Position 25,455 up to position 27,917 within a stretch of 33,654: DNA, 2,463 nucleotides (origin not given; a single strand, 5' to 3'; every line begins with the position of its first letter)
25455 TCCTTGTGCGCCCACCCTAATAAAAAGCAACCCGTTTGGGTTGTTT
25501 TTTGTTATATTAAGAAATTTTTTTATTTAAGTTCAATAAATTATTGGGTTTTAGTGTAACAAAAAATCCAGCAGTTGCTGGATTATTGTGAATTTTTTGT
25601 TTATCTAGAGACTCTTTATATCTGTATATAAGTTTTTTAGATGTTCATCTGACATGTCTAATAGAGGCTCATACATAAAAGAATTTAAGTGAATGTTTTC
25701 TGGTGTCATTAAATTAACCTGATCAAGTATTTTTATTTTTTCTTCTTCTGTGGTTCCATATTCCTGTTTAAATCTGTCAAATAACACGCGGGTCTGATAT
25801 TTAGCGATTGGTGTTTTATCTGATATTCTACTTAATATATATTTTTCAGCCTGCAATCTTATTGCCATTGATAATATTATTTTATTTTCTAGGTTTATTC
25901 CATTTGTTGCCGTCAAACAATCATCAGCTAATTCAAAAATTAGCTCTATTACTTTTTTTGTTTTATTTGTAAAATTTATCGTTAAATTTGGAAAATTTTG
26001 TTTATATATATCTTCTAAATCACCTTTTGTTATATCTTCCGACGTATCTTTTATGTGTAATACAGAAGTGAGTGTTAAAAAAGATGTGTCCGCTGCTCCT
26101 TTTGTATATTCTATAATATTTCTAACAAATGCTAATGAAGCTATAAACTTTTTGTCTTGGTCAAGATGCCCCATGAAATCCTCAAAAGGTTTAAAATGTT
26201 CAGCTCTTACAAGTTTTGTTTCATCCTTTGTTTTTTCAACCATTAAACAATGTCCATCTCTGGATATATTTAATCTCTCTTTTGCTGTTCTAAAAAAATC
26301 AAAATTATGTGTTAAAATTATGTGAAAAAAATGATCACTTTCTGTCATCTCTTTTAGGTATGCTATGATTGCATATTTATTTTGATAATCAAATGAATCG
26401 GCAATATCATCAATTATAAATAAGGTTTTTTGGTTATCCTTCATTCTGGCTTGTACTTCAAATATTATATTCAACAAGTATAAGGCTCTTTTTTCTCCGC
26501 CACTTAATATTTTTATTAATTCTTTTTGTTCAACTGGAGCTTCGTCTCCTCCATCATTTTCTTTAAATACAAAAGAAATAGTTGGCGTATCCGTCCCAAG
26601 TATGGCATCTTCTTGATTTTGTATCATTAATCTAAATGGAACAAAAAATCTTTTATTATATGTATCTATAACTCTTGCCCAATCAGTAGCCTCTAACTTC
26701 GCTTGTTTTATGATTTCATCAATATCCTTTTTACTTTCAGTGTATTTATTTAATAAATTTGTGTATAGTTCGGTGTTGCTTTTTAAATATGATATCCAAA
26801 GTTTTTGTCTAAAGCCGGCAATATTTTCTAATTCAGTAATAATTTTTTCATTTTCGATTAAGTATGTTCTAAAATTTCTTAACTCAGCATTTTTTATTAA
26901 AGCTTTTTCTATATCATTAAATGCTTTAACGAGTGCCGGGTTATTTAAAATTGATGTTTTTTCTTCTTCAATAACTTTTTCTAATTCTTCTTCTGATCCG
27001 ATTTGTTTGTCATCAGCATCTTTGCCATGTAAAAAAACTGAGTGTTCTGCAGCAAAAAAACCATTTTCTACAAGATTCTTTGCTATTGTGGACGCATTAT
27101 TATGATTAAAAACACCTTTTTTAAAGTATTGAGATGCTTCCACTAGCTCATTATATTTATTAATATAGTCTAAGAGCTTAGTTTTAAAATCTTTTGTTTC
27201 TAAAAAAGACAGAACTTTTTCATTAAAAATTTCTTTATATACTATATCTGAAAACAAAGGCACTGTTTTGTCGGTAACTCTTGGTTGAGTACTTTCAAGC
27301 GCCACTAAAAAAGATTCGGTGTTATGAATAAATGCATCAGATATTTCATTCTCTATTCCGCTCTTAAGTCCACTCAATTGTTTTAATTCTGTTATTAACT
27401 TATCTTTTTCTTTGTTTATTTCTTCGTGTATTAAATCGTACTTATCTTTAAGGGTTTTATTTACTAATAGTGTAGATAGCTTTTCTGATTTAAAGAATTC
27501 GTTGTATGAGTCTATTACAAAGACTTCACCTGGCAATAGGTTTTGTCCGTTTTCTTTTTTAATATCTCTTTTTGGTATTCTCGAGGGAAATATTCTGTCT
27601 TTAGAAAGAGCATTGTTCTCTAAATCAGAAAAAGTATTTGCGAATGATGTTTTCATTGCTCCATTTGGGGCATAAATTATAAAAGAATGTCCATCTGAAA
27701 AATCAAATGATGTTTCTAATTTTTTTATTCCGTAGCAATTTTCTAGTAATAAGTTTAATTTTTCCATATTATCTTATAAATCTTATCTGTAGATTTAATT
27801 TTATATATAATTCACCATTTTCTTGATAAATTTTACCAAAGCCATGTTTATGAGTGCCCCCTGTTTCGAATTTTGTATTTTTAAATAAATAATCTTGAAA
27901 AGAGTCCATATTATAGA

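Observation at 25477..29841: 4.3-kb AT-rich defence island inserted after tRNA-Val and bracketed by a duplicated terminator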

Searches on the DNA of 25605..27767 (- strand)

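Call 48: search_rna_families(sources=[L103, L104, L088], threshold=gathering)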
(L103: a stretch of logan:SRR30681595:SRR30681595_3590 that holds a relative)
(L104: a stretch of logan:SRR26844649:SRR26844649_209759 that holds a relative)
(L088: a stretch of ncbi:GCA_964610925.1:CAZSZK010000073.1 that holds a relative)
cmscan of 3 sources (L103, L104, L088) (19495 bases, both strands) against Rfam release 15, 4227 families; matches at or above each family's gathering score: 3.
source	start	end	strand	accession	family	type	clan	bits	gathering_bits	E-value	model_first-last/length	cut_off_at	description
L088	2948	3021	+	RF00005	tRNA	Gene; tRNA;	CL00001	68.9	29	1.9e-13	1-71/71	no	tRNA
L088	2831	2914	+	RF00005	tRNA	Gene; tRNA;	CL00001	50.8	29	1.8e-08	1-71/71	no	tRNA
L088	4613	4665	+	RF00005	tRNA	Gene; tRNA;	CL00001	39.6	29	2.2e-05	1-50/71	3'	tRNA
